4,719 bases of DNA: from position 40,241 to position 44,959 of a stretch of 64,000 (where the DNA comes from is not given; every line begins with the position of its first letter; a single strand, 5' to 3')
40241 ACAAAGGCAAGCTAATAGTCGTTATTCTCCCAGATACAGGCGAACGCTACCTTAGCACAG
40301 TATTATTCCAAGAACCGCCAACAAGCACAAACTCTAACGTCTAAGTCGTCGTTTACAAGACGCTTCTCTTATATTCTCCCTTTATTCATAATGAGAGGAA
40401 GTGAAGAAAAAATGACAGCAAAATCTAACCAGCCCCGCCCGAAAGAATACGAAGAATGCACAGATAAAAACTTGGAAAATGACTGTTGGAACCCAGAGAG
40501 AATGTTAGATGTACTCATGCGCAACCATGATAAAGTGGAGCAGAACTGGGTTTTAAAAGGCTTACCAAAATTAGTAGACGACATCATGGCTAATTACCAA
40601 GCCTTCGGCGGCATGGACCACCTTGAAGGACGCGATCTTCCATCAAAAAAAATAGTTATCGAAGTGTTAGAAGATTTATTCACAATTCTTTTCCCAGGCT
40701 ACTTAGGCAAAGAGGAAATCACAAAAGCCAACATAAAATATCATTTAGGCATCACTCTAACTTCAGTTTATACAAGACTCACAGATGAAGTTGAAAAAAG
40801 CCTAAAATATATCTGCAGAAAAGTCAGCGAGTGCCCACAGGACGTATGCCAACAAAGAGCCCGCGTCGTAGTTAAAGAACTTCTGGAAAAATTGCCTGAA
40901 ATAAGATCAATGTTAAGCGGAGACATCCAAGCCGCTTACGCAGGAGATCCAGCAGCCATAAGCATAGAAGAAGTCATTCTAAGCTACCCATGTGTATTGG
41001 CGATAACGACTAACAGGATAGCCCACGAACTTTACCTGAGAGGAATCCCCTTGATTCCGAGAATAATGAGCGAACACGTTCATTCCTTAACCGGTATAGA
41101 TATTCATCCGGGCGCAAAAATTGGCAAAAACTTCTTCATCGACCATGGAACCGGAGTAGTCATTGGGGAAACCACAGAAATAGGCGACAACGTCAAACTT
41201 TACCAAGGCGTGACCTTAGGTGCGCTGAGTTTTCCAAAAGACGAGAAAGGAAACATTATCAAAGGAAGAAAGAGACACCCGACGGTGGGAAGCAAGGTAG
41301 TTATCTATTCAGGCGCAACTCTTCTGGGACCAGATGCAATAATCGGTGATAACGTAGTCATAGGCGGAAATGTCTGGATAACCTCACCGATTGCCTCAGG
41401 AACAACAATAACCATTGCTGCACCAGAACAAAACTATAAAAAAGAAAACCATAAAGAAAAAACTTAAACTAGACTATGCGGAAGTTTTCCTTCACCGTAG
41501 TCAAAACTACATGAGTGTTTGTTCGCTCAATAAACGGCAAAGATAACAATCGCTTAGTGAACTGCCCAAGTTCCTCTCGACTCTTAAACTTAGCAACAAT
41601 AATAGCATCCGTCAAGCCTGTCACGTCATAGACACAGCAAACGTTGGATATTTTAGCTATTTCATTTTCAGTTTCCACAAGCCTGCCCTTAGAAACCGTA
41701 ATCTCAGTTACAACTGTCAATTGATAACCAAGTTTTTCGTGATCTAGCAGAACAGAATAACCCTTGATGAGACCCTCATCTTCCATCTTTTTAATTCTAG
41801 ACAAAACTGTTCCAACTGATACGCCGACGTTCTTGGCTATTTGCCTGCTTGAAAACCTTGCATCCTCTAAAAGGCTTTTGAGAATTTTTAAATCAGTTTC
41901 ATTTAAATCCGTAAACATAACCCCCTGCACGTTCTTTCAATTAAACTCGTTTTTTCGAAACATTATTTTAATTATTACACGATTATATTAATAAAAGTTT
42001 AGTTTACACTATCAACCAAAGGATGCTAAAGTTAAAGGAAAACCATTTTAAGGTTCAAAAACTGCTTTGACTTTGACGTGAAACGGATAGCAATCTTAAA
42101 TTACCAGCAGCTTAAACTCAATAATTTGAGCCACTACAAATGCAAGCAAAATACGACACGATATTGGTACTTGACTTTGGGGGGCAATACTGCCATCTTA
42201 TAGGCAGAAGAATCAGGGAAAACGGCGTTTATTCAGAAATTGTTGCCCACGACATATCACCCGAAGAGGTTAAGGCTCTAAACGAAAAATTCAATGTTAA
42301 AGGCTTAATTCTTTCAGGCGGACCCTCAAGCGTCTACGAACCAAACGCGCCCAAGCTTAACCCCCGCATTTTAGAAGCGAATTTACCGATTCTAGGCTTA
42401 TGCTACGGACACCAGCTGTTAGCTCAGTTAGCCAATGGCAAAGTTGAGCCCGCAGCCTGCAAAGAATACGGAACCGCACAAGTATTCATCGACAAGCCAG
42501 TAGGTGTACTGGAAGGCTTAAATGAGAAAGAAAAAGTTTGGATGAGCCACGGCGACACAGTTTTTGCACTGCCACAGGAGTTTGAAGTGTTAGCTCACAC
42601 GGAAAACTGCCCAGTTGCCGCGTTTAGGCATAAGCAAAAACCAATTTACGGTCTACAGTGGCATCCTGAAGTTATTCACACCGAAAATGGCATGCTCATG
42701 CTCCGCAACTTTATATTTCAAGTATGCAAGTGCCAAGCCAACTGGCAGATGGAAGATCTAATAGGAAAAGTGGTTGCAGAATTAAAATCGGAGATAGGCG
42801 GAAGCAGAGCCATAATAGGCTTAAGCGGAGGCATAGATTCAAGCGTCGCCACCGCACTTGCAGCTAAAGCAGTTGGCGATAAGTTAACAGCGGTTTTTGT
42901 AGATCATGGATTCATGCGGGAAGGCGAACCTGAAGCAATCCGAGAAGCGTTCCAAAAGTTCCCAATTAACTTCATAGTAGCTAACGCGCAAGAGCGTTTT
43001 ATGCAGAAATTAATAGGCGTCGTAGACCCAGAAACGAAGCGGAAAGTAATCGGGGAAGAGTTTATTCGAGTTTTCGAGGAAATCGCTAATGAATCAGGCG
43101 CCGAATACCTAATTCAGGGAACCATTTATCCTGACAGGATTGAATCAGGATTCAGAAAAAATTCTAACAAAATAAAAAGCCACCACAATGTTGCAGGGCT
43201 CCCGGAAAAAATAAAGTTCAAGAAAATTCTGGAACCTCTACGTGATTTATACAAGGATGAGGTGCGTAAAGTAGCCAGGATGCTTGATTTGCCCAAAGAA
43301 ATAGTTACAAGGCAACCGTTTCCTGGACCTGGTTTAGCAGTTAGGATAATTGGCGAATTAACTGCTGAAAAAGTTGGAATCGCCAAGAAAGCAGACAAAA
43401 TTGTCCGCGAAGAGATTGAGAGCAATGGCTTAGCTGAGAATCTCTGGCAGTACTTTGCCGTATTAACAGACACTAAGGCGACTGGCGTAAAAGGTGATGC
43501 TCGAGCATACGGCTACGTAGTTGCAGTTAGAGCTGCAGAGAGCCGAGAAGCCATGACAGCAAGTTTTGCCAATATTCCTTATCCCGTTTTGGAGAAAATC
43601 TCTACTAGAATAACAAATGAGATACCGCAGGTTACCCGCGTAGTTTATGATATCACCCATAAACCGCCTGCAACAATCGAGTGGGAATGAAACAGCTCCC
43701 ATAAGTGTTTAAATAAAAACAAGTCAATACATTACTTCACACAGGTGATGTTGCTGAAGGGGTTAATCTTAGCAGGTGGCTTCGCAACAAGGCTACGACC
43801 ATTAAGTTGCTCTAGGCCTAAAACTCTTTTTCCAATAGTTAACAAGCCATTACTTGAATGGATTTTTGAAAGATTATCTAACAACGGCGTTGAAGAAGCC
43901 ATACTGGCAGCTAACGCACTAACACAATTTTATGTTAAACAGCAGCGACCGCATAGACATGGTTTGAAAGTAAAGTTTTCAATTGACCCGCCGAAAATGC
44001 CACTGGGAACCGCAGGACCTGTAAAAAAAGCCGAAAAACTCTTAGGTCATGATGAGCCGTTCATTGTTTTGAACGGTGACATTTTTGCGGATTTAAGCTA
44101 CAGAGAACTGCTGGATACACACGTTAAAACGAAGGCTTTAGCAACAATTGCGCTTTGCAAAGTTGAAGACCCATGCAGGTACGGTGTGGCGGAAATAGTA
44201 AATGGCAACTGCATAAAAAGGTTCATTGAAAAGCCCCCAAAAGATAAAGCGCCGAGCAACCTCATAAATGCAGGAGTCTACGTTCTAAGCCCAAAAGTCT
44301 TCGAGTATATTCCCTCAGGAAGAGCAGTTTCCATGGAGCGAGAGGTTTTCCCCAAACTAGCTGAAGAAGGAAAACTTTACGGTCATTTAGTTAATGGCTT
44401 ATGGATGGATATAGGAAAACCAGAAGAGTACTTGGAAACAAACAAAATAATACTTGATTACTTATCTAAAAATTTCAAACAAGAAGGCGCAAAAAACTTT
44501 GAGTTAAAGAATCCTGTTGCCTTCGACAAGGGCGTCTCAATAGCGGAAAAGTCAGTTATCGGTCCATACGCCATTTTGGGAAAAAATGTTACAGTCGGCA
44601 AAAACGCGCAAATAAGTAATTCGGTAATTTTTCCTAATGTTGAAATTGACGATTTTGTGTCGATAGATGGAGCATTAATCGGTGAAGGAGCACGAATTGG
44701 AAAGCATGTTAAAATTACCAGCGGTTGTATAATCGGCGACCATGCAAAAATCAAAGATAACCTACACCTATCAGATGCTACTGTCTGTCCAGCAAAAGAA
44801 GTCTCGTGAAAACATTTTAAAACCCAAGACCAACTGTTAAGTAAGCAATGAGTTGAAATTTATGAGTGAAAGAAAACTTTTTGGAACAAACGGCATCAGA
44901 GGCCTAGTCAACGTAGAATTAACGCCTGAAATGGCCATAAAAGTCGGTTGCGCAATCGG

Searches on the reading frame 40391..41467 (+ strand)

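Call 45: search_protein_families(library=pfam, proteins=[window:40391-41467:+], max_evalue=0.00001)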
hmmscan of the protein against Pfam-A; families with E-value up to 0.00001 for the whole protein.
window:40391-41467:+ (358 aa): 1 family
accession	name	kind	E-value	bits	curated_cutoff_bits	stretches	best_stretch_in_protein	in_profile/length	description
PF00132.30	Hexapep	-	1.1e-10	41.2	27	0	241-277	1-35/36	Bacterial transferase hexapeptide (six repeats)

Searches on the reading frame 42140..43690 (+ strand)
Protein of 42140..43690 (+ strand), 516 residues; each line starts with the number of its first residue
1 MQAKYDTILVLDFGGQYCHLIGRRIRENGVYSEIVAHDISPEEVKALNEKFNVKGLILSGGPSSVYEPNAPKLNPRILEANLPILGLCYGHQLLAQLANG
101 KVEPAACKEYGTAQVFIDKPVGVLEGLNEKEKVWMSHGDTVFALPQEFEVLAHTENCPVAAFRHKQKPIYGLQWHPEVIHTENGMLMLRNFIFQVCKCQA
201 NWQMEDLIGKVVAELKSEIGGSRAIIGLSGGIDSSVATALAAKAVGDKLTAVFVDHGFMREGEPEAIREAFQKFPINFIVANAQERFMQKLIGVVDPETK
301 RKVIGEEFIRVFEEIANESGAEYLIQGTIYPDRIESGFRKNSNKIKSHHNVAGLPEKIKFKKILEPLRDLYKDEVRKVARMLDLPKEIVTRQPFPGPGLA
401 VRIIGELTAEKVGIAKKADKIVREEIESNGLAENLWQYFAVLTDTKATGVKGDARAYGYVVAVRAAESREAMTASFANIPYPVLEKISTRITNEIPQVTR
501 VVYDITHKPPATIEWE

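Call 45: search_protein_families(library=pfam, proteins=[window:42140-43690:+], max_evalue=0.00001)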
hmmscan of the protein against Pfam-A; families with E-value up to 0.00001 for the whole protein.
window:42140-43690:+ (516 aa): 5 families
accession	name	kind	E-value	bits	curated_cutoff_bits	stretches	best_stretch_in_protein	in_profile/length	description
PF00117.34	GATase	-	7.5e-46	156.6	22.8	1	9-194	1-189/190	Glutamine amidotransferase class-I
PF00958.27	GMP_synt_C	-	1.5e-39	134.4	27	1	424-515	1-92/92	GMP synthase C terminal domain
PF02540.23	NAD_synthase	-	5.8e-12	45.7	21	1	217-282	14-80/242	NAD synthase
PF07722.19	Peptidase_C26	-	2.6e-09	37.6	20.5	1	73-177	97-219/219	Peptidase C26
PF01171.26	ATP_bind_3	-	5e-07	30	27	1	224-381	2-158/182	PP-loop family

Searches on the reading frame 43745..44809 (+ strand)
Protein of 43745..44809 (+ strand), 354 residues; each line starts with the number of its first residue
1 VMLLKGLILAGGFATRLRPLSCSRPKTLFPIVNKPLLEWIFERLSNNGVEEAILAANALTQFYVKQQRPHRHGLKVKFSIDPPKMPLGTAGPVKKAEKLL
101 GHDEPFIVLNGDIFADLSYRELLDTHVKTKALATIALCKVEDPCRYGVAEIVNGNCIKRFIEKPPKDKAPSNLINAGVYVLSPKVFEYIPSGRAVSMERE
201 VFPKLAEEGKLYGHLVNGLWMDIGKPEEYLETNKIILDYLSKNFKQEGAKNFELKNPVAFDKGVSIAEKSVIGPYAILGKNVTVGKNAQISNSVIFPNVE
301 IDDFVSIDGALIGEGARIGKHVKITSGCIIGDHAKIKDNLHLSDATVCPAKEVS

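Call 45: search_protein_families(library=pfam, proteins=[window:43745-44809:+], max_evalue=0.00001)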
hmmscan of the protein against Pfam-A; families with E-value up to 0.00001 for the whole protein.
window:43745-44809:+ (354 aa): 7 families
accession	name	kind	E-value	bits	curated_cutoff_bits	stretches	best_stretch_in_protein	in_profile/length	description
PF00483.29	NTP_transferase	-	1.6e-50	172.4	21.2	1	5-237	1-243/245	Nucleotidyl transferase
PF25084.1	LbH_EIF2B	-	8e-18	64.8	54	1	249-341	13-104/105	EIF2B subunit epsilon LbH domain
PF00132.30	Hexapep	-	4e-13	48.9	27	1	310-339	2-31/36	Bacterial transferase hexapeptide (six repeats)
PF12804.13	NTP_transf_3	-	2.1e-08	34.9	27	1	6-113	1-96/160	MobA-like NTP transferase domain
PF24894.1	Hexapep_GlmU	-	3.1e-07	30.9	23.3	1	286-340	28-81/104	GlmU-like, C-terminal hexapeptide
PF25087.1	GMPPB_C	-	4.2e-07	30.1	39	1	259-353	6-100/110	GMPPB C-terminal domain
PF21711.3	DCTN5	-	4.8e-06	26.8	40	0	288-353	74-139/182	Dynactin subunit 5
